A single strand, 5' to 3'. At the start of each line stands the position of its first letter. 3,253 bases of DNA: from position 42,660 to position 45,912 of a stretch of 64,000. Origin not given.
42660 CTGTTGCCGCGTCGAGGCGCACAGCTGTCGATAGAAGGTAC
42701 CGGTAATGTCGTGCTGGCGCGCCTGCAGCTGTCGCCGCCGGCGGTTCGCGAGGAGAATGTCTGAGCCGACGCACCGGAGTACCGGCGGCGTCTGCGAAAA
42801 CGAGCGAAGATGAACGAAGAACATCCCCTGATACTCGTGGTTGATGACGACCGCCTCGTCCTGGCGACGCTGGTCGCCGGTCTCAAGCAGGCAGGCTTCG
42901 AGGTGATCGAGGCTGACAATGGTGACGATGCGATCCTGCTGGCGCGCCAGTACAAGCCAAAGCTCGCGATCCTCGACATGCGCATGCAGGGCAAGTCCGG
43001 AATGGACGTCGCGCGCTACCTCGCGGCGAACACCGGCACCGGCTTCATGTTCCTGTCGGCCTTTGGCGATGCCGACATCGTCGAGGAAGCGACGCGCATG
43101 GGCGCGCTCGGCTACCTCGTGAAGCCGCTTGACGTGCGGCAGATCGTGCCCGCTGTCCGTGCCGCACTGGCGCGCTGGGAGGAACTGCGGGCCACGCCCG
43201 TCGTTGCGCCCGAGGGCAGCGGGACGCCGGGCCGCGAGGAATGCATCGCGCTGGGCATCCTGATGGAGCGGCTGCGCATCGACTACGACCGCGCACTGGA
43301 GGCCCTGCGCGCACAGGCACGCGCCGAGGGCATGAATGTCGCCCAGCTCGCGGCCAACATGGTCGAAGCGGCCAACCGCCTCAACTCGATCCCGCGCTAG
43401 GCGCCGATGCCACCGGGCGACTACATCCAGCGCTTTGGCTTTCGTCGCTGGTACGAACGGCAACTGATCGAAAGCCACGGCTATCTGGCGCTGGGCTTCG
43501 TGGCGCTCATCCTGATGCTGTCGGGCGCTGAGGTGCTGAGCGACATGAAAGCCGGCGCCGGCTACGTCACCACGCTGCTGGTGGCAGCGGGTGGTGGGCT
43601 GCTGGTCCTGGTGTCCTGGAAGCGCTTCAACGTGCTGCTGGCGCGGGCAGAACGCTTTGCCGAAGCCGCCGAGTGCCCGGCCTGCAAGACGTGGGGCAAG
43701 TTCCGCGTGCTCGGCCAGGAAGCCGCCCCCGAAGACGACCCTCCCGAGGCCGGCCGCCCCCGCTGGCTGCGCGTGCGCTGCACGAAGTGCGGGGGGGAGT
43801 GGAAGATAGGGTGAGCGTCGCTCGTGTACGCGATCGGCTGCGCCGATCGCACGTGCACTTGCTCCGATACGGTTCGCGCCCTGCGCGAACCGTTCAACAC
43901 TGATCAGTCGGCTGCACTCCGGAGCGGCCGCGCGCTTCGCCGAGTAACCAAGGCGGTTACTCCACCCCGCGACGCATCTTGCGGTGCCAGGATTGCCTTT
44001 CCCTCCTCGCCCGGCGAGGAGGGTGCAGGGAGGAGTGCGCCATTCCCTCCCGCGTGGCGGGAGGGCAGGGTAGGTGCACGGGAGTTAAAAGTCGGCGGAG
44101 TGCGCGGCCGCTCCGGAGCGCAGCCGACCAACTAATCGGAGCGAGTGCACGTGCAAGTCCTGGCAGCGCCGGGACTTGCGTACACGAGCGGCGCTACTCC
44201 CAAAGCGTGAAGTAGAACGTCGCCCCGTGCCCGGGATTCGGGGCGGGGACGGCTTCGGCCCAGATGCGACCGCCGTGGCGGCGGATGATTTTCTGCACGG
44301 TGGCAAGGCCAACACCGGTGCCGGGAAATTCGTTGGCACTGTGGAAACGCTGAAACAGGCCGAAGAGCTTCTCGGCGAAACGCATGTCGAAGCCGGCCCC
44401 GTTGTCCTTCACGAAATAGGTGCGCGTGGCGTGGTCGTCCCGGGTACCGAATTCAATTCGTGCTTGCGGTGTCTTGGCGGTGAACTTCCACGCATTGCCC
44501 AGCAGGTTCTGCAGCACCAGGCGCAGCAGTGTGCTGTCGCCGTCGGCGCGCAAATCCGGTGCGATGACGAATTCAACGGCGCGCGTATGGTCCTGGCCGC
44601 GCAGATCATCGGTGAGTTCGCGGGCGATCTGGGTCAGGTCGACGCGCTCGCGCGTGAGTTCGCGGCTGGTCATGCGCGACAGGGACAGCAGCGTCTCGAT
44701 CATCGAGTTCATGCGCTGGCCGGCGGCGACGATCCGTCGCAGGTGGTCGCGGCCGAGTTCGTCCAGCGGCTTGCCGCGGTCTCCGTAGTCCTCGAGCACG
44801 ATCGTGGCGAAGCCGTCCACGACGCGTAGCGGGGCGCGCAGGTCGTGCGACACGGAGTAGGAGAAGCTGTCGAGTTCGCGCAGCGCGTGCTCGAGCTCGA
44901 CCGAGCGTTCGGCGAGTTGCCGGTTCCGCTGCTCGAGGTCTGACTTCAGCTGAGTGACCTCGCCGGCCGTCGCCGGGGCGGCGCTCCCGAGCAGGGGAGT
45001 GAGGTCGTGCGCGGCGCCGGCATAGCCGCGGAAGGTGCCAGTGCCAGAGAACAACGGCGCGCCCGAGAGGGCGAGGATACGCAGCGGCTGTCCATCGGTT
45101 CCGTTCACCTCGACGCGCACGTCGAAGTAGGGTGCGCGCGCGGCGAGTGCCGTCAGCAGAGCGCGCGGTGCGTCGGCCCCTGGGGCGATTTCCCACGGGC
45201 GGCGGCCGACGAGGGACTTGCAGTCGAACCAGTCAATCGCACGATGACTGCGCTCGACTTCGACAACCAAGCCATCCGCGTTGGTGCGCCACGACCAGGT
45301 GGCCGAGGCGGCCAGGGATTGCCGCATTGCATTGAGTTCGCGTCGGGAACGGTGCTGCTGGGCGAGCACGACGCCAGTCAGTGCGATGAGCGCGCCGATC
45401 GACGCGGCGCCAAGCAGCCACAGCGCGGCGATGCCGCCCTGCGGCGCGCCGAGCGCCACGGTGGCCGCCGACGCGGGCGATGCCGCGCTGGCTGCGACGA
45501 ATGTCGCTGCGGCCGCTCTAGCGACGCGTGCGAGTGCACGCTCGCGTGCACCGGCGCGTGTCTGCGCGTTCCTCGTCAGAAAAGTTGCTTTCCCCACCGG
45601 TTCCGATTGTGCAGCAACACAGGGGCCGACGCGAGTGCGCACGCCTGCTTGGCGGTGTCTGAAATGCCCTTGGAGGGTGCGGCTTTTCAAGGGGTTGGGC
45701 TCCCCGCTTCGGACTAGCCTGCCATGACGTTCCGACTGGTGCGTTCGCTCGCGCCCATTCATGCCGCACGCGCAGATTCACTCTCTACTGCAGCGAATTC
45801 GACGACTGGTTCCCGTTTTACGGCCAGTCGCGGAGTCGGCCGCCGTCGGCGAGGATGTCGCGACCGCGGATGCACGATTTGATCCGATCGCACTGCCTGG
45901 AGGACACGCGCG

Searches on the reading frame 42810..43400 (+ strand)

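Call 14: search_protein_families(library=pfam, proteins=[window:42810-43400:+])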
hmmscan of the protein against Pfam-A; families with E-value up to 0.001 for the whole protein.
window:42810-43400:+ (196 aa): 2 families
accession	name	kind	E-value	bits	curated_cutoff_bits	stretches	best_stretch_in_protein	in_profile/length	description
PF00072.30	Response_reg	-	9.5e-23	80.9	30.2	1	8-116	1-110/111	Response regulator receiver domain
PF03861.19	ANTAR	-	4.7e-07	29.9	27.3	1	147-184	16-53/54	ANTAR domain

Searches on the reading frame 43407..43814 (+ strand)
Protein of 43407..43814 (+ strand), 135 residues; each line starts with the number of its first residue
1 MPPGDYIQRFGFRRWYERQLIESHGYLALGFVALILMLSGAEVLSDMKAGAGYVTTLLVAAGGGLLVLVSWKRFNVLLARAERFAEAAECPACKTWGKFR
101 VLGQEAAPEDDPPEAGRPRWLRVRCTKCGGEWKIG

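Call 14: search_protein_families(library=pfam, proteins=[window:43407-43814:+])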
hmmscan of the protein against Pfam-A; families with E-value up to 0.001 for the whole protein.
window:43407-43814:+ (135 aa): 0 families

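Call 55: search_protein_families(library=pfam, proteins=[window:43407-43814:+], max_evalue=0.01)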
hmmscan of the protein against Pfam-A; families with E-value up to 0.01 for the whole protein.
window:43407-43814:+ (135 aa): 1 family
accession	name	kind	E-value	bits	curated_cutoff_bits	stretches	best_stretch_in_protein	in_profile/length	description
PF13717.11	Zn_ribbon_4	-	0.0083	16.5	30.3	0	117-132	20-35/36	zinc-ribbon domain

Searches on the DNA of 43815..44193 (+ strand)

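Call 61: search_dna_similar(query=window:43815-44193:+, collection=plasmids, mode=distant, max_rows=15)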
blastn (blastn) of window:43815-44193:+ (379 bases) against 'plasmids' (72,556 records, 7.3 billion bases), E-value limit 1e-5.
No match.

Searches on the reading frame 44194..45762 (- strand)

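Call 14: search_protein_families(library=pfam, proteins=[window:44194-45762:-])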
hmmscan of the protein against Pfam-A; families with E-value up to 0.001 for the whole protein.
window:44194-45762:- (522 aa): 2 families
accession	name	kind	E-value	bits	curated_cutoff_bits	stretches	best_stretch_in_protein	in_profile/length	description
PF02518.31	HATPase_c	-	2.4e-20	73.4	26.4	1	408-520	1-107/111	Histidine kinase-, DNA gyrase B-, and HSP90-like ATPase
PF00512.31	HisKA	-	8.1e-12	45.5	26.9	1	298-366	3-65/66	His Kinase A (phospho-acceptor) domain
